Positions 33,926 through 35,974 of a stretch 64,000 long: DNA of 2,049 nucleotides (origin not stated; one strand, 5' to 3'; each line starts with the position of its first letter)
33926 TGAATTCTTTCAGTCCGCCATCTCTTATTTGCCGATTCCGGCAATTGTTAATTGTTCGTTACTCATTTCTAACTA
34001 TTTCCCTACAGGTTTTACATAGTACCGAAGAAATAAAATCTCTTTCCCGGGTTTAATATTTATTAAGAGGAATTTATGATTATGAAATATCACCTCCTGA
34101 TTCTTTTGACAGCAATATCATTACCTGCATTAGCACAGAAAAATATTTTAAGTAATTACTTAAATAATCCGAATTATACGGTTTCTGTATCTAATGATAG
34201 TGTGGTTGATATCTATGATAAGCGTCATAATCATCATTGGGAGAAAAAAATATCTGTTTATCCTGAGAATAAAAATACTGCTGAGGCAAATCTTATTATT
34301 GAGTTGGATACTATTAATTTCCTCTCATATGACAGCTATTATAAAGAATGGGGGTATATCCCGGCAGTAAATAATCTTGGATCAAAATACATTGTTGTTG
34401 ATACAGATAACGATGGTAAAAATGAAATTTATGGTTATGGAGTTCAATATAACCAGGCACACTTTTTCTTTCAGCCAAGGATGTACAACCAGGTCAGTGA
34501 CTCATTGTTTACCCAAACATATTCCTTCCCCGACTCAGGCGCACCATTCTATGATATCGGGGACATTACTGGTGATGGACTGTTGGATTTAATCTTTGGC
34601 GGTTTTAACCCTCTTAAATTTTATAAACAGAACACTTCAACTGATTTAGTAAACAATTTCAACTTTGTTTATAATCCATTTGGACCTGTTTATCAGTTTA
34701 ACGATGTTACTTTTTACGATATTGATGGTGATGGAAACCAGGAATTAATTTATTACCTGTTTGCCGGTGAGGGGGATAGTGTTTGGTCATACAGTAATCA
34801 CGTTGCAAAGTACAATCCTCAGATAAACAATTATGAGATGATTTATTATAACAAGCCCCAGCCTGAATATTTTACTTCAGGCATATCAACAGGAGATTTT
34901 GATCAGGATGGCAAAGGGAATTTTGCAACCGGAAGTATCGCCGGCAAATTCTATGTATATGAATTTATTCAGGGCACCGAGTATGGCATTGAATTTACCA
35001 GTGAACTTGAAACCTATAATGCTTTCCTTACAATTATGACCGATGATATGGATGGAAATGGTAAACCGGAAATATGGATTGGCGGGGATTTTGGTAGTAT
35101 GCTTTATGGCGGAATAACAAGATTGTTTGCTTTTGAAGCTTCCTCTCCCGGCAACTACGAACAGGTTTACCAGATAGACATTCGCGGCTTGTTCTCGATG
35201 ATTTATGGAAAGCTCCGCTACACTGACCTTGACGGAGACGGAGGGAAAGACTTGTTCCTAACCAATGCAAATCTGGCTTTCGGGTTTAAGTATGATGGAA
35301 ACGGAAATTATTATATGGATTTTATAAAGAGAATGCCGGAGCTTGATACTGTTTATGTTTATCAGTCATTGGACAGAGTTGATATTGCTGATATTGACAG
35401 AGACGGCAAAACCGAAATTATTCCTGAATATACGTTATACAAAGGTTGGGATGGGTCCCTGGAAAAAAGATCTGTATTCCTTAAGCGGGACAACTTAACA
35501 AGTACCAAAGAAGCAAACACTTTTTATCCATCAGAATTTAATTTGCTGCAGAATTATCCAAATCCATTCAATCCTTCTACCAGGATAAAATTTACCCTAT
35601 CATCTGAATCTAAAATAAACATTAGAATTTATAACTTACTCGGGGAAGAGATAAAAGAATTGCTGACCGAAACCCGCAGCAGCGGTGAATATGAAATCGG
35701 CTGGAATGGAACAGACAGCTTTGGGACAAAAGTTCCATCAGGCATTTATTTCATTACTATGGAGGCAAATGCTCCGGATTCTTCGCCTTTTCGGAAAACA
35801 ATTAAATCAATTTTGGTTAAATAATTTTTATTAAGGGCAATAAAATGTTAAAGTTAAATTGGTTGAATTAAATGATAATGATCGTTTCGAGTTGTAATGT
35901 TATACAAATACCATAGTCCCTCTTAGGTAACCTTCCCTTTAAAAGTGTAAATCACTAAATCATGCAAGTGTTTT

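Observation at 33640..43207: Three copies of a conserved sigma70-like promoter plus ~320-nt leader in front of T9SS cargo genes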

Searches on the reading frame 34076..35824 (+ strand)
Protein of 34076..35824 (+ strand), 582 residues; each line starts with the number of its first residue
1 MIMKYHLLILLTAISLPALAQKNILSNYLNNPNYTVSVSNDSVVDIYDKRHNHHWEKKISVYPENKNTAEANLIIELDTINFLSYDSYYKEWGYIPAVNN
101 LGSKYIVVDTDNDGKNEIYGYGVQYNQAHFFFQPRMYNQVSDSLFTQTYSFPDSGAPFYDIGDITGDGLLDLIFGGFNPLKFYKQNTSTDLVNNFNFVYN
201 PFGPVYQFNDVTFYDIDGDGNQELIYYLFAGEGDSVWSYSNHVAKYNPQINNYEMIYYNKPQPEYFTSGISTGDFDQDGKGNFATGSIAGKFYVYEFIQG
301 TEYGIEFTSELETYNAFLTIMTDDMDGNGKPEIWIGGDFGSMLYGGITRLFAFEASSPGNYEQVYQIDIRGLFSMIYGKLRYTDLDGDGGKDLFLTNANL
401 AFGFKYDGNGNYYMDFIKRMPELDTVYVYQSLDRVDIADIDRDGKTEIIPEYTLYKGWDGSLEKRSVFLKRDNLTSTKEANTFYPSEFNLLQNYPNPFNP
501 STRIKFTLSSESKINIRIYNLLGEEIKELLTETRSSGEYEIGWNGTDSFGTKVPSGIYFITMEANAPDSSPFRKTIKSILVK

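Call 8: search_protein_families(library=pfam, proteins=[window:34076-35824:+], max_evalue=0.01)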
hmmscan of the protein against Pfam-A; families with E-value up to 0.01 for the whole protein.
window:34076-35824:+ (582 aa): 4 families
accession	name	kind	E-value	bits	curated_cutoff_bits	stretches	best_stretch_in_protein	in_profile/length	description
PF13517.12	FG-GAP_3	-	1.9e-15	57.6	26.9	2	163-225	1-60/61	FG-GAP-like repeat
PF13860.13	FlgD_ig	-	4.1e-10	39.9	27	1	504-566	14-77/79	FlgD Ig-like domain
PF18962.6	Por_Secre_tail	-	2.3e-07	31.4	27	1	494-566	2-66/75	Secretion system C-terminal sorting domain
PF16743.10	PliI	-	0.0085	16.2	27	0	209-234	60-86/123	Periplasmic lysozyme inhibitor of I-type lysozyme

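Call 45: find_homologous_proteins(query=window:34076-35824:+, max_evalue=1e-10)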
Query window:34076-35824:+ (582 aa): 1076 proteins with E <= 1e-10 among 8000 candidates; the best 120 are listed.
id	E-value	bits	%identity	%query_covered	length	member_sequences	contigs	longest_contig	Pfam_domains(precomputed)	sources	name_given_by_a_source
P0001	0.0e+0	1194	89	100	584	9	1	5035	PF13517.13,PF18962.8,PF13860.13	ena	-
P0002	0.0e+0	1157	87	100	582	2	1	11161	PF13517.13,PF18962.8,PF13860.13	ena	-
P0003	0.0e+0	1155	86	100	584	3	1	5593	PF13517.13,PF18962.8,PF13860.13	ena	-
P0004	0.0e+0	1150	86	100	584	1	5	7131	PF01839.30,PF13517.13,PF18962.8,PF13860.13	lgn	-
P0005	0.0e+0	1130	85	98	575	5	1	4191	PF13517.13,PF18962.8,PF13860.13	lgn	-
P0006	0.0e+0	1074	80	100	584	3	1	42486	PF13517.13,PF18962.8,PF13860.13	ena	-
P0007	0.0e+0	1049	78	99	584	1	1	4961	PF13517.13,PF18962.8,PF13860.13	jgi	jgi:FlgD Ig-like domain/FG-GAP-like repeat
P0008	0.0e+0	1041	82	94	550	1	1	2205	PF01839.30,PF13517.13,PF18962.8,PF13860.13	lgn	-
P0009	0.0e+0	1038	78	100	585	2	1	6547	PF13517.13,PF18962.8,PF13860.13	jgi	jgi:hypothetical protein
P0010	0.0e+0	1035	78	100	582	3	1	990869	PF13517.13,PF18962.8,PF13860.13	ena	-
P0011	0.0e+0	1017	76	100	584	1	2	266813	PF13517.13,PF18962.8,PF13860.13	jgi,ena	jgi:hypothetical protein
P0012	0.0e+0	1011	78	97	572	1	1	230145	PF01839.30,PF13517.13,PF18962.8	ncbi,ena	-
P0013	8.4e-297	1004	76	100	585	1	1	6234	PF13517.13,PF18962.8,PF13860.13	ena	-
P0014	1.1e-292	990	74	100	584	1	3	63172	PF13517.13,PF18962.8,PF13860.13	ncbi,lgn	-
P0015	8.8e-290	981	74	100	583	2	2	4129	PF13517.13,PF13860.13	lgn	-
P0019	1.4e-278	944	72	99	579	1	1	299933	PF13517.13,PF18962.8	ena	-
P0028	1.0e-248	845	65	100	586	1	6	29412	PF13517.13,PF18962.8,PF13860.13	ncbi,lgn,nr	ncbi:MAG: T9SS type A sorting domain-containing protein [Ignavibacteriaceae bacterium]|nr:T9SS type 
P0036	3.2e-233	794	60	100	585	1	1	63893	PF01839.30,PF13517.13,PF13860.13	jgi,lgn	jgi:hypothetical protein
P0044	1.8e-220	752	58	100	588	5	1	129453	PF13517.13,PF18962.8,PF13860.13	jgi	jgi:hypothetical protein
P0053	4.5e-215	734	57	100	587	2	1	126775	PF13517.13,PF18962.8,PF13860.13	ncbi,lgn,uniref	ncbi:FG-GAP-like repeat-containing protein [Ignavibacterium sp.]|uniref:FG-GAP repeat domain-contain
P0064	8.6e-204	697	54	100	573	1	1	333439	PF13585.13,PF13517.13,PF18962.8,PF13860.13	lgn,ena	-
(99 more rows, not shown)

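Call 46: find_encoding_contigs(protein=P0006, flank=5000, max_places=2)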
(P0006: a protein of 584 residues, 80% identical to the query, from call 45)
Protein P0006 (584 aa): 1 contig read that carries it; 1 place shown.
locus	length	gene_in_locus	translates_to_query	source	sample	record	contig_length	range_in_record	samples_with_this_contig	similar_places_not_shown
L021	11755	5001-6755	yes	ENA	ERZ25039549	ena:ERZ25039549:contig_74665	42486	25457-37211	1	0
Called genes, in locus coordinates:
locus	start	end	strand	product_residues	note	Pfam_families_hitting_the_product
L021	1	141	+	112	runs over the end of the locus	-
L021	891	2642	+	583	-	PF13517:FG-GAP_3 (faint), PF01839:FG-GAP (faint), PF13860:FlgD_ig, PF18962:Por_Secre_tail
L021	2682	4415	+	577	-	PF18962:Por_Secre_tail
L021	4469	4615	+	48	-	-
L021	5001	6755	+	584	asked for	PF13517:FG-GAP_3 (weak), PF18962:Por_Secre_tail (weak), PF13860:FlgD_ig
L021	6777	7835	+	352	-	-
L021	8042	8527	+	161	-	PF18962:Por_Secre_tail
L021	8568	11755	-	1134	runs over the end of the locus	PF14814:UB2H (faint), PF17757:UvrB_inter, PF02559:CarD_TRCF_RID, PF00270:DEAD, PF04851:ResIII, PF00271:Helicase_C, PF03461:TRCF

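Call 47: find_encoding_contigs(protein=P0010, flank=5000, max_places=2)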
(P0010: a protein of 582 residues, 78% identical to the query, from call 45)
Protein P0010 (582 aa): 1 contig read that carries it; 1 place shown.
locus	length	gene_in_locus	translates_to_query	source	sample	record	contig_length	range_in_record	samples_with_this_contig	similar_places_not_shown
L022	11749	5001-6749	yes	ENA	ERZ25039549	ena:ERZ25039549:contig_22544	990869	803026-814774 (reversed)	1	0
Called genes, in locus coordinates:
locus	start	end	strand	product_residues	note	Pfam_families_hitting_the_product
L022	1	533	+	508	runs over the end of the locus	PF13360:PQQ_2 (faint), PF13570:Beta-prop_ACSF4, PF18962:Por_Secre_tail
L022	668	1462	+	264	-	PF13517:FG-GAP_3 (weak), PF18962:Por_Secre_tail (weak), PF13860:FlgD_ig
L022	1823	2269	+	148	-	-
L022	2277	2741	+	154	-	-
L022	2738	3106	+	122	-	-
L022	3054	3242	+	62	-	-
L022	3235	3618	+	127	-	PF18962:Por_Secre_tail, PF13860:FlgD_ig (weak)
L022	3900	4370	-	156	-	PF03461:TRCF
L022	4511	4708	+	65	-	-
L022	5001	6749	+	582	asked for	PF13517:FG-GAP_3 (weak), PF18962:Por_Secre_tail (weak), PF13860:FlgD_ig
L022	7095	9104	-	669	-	PF00270:DEAD, PF04851:ResIII, PF00271:Helicase_C, PF03461:TRCF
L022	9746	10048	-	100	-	PF17757:UvrB_inter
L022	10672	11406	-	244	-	PF08843:AbiEii (weak)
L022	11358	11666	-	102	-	-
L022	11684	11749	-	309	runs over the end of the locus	PF13580:SIS_2, PF22198:GKRP_SIS_2, PF22645:GKRP_SIS_N, PF01380:SIS (weak), PF20741:GKRP-like_C (weak)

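Call 48: find_encoding_contigs(protein=P0011, flank=5000, max_places=2)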
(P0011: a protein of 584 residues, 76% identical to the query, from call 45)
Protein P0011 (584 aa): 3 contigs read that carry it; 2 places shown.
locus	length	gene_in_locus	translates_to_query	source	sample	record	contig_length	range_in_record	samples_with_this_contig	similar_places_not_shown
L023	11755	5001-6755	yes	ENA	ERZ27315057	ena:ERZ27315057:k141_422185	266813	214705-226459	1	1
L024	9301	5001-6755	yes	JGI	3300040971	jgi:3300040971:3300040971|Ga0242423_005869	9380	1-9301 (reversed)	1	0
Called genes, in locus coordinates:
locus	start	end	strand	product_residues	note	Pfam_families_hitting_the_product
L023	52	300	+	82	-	PF01197:Ribosomal_L31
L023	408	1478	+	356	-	PF25919:BSH_CusB (faint), PF25917:BSH_RND, PF25935:BSH_LcnD (weak), PF25973:BSH_CzcB (weak), PF25876:HH_MFP_RND, PF25954:Beta-barrel_RND_2, PF25967:RND-MFP_C, PF25989:YknX_C, +2 more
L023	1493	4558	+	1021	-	PF00873:ACR_tran, PF03176:MMPL (weak)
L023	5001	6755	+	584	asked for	PF13517:FG-GAP_3 (weak), PF18962:Por_Secre_tail (weak), PF13860:FlgD_ig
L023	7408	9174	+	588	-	PF13517:FG-GAP_3 (faint), PF13860:FlgD_ig (weak), PF18962:Por_Secre_tail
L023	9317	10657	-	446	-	PF02812:ELFV_dehydrog_N, PF00208:ELFV_dehydrog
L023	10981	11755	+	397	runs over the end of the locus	PF00557:Peptidase_M24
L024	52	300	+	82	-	PF01197:Ribosomal_L31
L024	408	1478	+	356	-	PF25919:BSH_CusB (faint), PF25917:BSH_RND, PF25935:BSH_LcnD (weak), PF25973:BSH_CzcB (weak), PF25876:HH_MFP_RND, PF25954:Beta-barrel_RND_2, PF25967:RND-MFP_C, PF25989:YknX_C, +2 more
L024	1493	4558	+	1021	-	PF00873:ACR_tran, PF03176:MMPL (weak)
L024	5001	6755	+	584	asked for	PF13517:FG-GAP_3 (weak), PF18962:Por_Secre_tail (weak), PF13860:FlgD_ig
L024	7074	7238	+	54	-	-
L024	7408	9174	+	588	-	PF13517:FG-GAP_3 (faint), PF13860:FlgD_ig (weak), PF18962:Por_Secre_tail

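Call 50: find_encoding_contigs(protein=P0012, flank=6000, max_places=2)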
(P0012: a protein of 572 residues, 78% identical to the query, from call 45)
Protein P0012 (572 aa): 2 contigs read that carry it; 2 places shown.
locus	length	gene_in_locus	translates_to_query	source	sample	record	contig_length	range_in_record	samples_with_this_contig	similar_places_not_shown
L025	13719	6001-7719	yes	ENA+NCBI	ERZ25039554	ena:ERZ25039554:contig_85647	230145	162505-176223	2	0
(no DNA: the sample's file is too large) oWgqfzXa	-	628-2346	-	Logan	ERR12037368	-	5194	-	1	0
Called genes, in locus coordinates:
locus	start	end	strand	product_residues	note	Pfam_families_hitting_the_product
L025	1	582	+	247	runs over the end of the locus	PF01643:Acyl-ACP_TE, PF20791:Acyl-ACP_TE_C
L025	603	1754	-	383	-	PF06925:MGDG_synth, PF04101:Glyco_tran_28_C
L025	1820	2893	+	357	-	PF01875:Memo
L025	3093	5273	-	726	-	PF06452:CBM9_1, PF19313:DUF5916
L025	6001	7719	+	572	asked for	PF01839:FG-GAP (faint), PF13517:FG-GAP_3 (weak), PF18962:Por_Secre_tail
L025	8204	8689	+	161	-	PF13505:OMP_b-brl (weak)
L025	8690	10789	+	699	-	PF15902:Sortilin-Vps10 (faint), PF25852:DUF6242_C (weak), PF18962:Por_Secre_tail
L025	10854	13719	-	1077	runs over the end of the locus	PF01074:Glyco_hydro_38N, PF09261:Alpha-mann_mid, PF07748:Glyco_hydro_38C, PF17677:Glyco_hydro38C2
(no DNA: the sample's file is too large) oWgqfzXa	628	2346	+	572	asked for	PF01839:FG-GAP (faint), PF13517:FG-GAP_3 (weak), PF18962:Por_Secre_tail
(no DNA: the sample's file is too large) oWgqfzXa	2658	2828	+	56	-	-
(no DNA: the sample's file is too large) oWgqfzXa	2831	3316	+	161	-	PF13505:OMP_b-brl (weak)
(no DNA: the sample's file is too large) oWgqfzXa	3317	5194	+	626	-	?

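Call 51: find_encoding_contigs(protein=P0014, flank=6000, max_places=2)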
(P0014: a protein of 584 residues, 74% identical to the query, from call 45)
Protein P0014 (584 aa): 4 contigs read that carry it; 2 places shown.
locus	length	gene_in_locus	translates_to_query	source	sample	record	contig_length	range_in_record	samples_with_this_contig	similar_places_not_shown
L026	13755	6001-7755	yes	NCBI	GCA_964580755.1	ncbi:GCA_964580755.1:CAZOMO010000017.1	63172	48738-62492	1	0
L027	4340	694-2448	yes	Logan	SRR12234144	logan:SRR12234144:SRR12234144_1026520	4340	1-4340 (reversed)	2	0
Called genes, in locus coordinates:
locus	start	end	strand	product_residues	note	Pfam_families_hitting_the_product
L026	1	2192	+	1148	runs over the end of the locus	PF00082:Peptidase_S8, PF00041:fn3, PF16656:Pur_ac_phosph_N (faint), PF18962:Por_Secre_tail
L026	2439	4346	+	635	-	PF14522:Cytochrome_C7 (faint), PF22113:Mtrc-MtrF_II-IV_dom (faint), PF18962:Por_Secre_tail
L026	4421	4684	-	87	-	PF01649:Ribosomal_S20p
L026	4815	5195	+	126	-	PF04055:Radical_SAM, PF00132:Hexapep (weak)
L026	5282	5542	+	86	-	-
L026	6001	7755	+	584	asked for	PF13517:FG-GAP_3 (weak), PF18962:Por_Secre_tail (weak), PF13860:FlgD_ig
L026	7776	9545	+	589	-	PF18962:Por_Secre_tail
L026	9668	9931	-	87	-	PF01649:Ribosomal_S20p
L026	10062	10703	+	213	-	PF13353:Fer4_12 (weak), PF04055:Radical_SAM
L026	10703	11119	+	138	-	PF01242:PTPS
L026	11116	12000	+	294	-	PF01416:PseudoU_synth_1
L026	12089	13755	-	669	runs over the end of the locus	PF00270:DEAD (faint), PF04851:ResIII, PF17757:UvrB_inter, PF27431:UvrB_3rd, PF00271:Helicase_C, PF12344:UvrB, PF02151:UVR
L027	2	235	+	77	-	?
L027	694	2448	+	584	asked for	PF13517:FG-GAP_3 (weak), PF18962:Por_Secre_tail (weak), PF13860:FlgD_ig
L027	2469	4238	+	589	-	PF18962:Por_Secre_tail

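Call 52: find_encoding_contigs(protein=P0019, flank=6000, max_places=2)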
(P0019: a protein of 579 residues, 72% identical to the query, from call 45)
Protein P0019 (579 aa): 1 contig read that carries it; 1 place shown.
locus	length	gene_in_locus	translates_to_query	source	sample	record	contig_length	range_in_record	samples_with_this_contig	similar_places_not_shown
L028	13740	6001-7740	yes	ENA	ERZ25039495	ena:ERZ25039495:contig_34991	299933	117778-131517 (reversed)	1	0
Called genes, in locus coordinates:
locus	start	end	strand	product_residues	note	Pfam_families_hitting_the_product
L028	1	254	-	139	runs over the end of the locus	-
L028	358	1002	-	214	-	-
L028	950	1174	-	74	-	-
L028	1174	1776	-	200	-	PF00128:Alpha-amylase (faint), PF02806:Alpha-amylase_C (weak), PF16657:Malt_amylase_C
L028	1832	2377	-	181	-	PF00128:Alpha-amylase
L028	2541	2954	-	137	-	-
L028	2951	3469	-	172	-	PF02922:CBM_48 (weak), PF16561:AMPK1_CBM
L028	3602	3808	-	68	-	-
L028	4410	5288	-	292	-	PF00664:ABC_membrane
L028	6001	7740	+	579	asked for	PF13517:FG-GAP_3 (weak), PF18962:Por_Secre_tail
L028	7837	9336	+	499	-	PF01839:FG-GAP (faint), PF13517:FG-GAP_3, PF13860:FlgD_ig (weak), PF18962:Por_Secre_tail (weak)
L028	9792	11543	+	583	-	PF13517:FG-GAP_3 (faint), PF13860:FlgD_ig (weak), PF18962:Por_Secre_tail (weak)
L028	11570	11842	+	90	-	-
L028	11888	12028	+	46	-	-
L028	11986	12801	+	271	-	-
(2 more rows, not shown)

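Call 53: find_encoding_contigs(protein=P0028, flank=6000, max_places=2)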
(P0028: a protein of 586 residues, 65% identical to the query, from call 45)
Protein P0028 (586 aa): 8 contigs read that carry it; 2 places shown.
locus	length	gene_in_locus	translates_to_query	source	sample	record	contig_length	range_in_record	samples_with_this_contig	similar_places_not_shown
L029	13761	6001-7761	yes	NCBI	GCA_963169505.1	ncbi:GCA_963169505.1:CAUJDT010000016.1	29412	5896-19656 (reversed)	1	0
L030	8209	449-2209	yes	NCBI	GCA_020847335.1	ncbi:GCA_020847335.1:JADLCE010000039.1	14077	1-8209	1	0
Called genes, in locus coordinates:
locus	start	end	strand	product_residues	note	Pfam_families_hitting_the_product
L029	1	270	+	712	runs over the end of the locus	PF03253:UT, PF01551:Peptidase_M23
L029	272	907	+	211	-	PF23914:TPR_CcmH_CycH (faint), PF07719:TPR_2 (faint), PF13174:TPR_6 (faint), PF13176:TPR_7 (faint), PF13428:TPR_14 (faint), PF13432:TPR_16 (faint), PF00515:TPR_1 (faint), PF13181:TPR_8 (faint), +2 more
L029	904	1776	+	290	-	-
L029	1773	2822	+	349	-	PF01757:Acyl_transf_3, PF07786:HGSNAT_cat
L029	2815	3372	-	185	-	PF00857:Isochorismatase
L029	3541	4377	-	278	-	PF13529:Peptidase_C39_2 (weak)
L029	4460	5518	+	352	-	PF02655:ATP-grasp_3, PF07478:Dala_Dala_lig_C, PF08443:RimK (faint), PF13535:ATP-grasp_4 (faint)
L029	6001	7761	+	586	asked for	PF13517:FG-GAP_3 (weak), PF18962:Por_Secre_tail (weak), PF13860:FlgD_ig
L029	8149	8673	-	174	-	PF20221:DUF6580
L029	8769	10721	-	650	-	PF07715:Plug, PF00593:TonB_dep_Rec_b-barrel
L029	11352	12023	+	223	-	PF01127:Sdh_cyt (faint)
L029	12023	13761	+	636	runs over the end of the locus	PF00890:FAD_binding_2, PF01134:GIDA (faint), PF01266:DAO (weak), PF03486:HI0933_like (faint), PF07992:Pyr_redox_2 (weak), PF02910:Succ_DH_flav_C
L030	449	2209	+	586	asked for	PF13517:FG-GAP_3 (weak), PF18962:Por_Secre_tail (weak), PF13860:FlgD_ig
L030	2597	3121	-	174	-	PF20221:DUF6580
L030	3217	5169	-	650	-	PF07715:Plug, PF00593:TonB_dep_Rec_b-barrel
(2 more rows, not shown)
